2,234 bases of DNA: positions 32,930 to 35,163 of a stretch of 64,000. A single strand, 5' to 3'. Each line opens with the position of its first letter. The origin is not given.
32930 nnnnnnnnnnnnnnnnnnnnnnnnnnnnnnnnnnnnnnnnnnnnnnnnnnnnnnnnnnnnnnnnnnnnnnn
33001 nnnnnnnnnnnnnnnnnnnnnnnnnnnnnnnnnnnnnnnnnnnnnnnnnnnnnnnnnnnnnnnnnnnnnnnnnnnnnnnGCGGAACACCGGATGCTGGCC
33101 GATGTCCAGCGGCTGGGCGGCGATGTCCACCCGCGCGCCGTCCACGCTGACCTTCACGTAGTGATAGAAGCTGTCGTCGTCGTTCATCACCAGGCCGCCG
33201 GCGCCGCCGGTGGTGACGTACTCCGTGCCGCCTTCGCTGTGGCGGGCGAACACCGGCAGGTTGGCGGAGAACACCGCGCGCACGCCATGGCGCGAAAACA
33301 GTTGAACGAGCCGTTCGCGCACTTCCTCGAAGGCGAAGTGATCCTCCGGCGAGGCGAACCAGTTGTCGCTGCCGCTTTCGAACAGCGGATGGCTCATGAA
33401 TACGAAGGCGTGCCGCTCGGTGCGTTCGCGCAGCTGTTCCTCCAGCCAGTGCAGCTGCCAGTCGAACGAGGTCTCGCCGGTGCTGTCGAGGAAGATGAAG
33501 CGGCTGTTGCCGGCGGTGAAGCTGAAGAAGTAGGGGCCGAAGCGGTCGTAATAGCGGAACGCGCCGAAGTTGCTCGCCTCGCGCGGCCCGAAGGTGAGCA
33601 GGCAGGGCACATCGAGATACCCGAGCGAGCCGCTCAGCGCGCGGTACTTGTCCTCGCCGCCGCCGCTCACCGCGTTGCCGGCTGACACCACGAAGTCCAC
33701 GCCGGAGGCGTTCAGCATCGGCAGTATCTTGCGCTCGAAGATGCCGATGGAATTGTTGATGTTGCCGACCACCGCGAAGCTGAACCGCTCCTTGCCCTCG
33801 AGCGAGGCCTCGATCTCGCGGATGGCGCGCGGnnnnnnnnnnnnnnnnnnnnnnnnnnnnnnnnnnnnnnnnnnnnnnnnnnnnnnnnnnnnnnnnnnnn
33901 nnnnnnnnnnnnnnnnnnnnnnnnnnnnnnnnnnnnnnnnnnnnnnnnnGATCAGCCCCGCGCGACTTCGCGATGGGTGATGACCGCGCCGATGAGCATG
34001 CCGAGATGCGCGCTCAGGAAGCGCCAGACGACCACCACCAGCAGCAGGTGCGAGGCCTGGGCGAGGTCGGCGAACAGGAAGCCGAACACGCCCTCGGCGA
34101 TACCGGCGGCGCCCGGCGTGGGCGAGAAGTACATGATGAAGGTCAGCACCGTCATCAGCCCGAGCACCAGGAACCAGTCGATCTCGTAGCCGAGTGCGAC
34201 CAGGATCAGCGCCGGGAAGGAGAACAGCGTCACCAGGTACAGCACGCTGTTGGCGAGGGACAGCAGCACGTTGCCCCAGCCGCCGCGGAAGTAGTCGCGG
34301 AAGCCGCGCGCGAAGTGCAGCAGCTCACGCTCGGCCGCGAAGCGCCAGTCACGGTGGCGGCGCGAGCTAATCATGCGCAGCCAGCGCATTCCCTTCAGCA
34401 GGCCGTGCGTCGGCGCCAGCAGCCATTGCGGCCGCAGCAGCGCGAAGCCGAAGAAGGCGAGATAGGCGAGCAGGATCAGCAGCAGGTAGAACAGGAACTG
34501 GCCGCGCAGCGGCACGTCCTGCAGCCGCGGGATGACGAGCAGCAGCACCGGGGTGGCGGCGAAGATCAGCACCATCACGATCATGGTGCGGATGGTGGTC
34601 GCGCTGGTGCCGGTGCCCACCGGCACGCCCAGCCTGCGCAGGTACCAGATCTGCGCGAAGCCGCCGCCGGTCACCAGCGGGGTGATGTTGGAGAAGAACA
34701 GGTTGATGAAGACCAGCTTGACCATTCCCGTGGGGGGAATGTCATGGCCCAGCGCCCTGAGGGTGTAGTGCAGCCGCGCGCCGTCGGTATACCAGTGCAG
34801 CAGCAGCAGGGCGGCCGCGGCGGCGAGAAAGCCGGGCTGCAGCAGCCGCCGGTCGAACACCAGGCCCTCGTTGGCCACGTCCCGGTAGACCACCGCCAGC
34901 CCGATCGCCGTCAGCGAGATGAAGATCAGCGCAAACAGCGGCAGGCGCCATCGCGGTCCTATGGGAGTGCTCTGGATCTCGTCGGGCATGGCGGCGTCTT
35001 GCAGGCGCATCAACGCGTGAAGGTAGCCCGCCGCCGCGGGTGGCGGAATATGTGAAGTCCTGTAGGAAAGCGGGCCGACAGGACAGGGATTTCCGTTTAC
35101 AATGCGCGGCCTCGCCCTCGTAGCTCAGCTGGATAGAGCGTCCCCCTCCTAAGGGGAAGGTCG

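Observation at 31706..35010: Operon pairing a flippase-like membrane protein with a pseudo-metallophosphoesterase fused to a GT4 glycosyltransferase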

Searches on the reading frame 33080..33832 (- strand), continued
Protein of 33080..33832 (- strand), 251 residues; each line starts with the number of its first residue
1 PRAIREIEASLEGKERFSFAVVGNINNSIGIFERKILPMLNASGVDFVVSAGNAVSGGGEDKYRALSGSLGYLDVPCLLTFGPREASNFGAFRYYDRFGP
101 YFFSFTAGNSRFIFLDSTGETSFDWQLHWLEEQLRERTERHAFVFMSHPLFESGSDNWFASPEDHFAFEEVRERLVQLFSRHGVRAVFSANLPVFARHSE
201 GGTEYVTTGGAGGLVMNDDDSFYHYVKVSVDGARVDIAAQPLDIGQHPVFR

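Call 59: find_encoding_contigs(protein=P0260, flank=5000, max_places=2)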
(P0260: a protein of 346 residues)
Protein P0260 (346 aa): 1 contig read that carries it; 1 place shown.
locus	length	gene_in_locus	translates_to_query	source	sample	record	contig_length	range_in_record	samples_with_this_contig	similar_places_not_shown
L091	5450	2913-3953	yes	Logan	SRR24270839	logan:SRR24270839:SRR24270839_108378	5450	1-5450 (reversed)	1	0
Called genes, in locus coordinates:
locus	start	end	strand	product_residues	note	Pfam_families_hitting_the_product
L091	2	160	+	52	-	?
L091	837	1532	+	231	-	PF00119:ATP-synt_A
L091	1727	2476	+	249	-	PF06966:DUF1295 (weak), PF04191:PEMT, PF04140:ICMT (faint)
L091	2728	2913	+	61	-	-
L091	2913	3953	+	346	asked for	PF00149:Metallophos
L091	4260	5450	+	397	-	?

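Call 60: find_encoding_contigs(protein=P0265, flank=5000, max_places=2)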
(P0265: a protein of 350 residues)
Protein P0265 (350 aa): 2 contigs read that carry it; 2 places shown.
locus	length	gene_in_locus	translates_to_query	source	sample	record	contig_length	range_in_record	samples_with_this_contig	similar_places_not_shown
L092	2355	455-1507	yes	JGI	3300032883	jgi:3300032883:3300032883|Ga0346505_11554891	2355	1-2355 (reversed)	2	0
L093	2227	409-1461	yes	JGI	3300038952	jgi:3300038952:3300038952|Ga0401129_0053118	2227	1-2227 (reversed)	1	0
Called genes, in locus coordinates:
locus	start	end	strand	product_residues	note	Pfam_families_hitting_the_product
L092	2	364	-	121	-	?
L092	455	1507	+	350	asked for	PF00149:Metallophos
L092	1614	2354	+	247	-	?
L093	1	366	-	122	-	?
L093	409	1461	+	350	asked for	PF00149:Metallophos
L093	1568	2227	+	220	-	?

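Call 70: search_protein_families(library=pfam, proteins=[L088:1802-2476:+, L088:2477-2896:+, L088:2933-3949:+, L088:3956-5017:+, L084:2607-3218:+, L084:5494-6129:+, L084:2-2188:+], max_evalue=0.01)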
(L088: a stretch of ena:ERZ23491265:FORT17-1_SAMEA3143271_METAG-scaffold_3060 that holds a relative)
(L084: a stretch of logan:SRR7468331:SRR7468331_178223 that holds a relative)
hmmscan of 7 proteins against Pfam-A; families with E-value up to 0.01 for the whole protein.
L088:1802-2476:+ (224 aa): 1 family
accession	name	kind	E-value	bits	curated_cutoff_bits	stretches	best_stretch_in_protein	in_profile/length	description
PF01066.26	CDP-OH_P_transf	-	9.6e-05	23.2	22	1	36-184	5-138/152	CDP-alcohol phosphatidyltransferase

L088:2477-2896:+ (139 aa): 1 family
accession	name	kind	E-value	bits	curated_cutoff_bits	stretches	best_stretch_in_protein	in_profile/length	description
PF04138.20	GtrA_DPMS_TM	-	3e-10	40.8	26.1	1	8-131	1-117/117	GtrA/DPMS, transmembrane domain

L088:2933-3949:+ (338 aa): 2 families
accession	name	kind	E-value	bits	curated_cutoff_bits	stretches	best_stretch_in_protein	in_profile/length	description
PF00149.33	Metallophos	-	2.5e-13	51.3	21.5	1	55-231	2-191/191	Calcineurin-like phosphoesterase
PF09423.15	PhoD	-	0.0031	17.1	27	0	153-192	181-219/343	PhoD-like phosphatase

L088:3956-5017:+ (353 aa): 1 family
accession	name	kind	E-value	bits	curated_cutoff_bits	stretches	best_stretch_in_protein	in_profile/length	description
PF03706.18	LPG_synthase_TM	-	9.5e-35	120.9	33.4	1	27-337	3-302/302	Lysylphosphatidylglycerol synthase TM region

L084:2607-3218:+ (203 aa): 1 family
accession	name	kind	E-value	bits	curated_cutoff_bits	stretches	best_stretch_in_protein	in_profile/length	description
PF09335.16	VTT_dom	-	1e-21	78.1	33.9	1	72-188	1-119/123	VTT domain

L084:5494-6129:+ (211 aa): 1 family
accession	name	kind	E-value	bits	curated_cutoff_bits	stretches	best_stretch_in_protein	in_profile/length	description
PF04028.18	DUF374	-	4.5e-07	29.8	26.8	1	61-128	4-69/69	Domain of unknown function (DUF374)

L084:2-2188:+ (728 aa): 1 family
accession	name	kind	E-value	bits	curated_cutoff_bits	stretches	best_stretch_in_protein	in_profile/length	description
PF09586.16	YfhO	-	3.4e-89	300.7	28.5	1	2-706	144-835/835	Bacterial membrane protein YfhO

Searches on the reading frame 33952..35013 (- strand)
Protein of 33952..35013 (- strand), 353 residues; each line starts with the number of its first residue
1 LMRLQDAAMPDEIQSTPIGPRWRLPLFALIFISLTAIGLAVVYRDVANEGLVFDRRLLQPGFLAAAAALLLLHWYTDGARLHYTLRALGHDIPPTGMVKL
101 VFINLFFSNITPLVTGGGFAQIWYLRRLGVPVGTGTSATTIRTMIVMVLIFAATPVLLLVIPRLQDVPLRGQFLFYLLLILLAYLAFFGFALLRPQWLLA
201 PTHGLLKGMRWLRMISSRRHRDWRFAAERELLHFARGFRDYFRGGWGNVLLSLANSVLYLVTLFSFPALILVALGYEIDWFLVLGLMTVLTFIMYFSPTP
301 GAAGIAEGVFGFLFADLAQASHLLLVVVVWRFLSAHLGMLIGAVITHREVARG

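Call 3: search_protein_families(library=pfam, proteins=[window:33952-35013:-], max_evalue=0.1)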
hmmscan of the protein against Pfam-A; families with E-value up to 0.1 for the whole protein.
window:33952-35013:- (353 aa): 1 family
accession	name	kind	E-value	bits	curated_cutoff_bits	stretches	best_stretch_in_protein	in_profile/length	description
PF03706.18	LPG_synthase_TM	-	1.7e-31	110.3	33.4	1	36-342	9-302/302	Lysylphosphatidylglycerol synthase TM region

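Call 4: search_protein_families(library=ncbifam, proteins=[window:33952-35013:-], max_evalue=0.1)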
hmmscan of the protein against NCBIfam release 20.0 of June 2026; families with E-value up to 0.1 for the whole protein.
window:33952-35013:- (353 aa): 3 families
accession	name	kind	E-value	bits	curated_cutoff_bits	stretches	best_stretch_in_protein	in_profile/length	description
TIGR00374.1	TIGR00374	subfamily_domain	5.4e-24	85.2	43.2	1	59-345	28-309/323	flippase-like domain-containing protein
NF053789.1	GlcN_PG_flip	equivalog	3.3e-10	39.8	320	1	56-345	32-313/327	glucosaminyl phosphatidylglycerol flippase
NF033480.1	bifunc_MprF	equivalog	0.018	13.3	600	1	243-349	190-297/841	bifunctional lysylphosphatidylglycerol flippase/synthetase MprF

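Call 67: search_solved_structures(query=window:33952-35010:-, max_evalue=1, show_alignments=1)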
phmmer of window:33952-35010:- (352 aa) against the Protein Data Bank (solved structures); distinct sequences matched with E-value up to 1: 0.
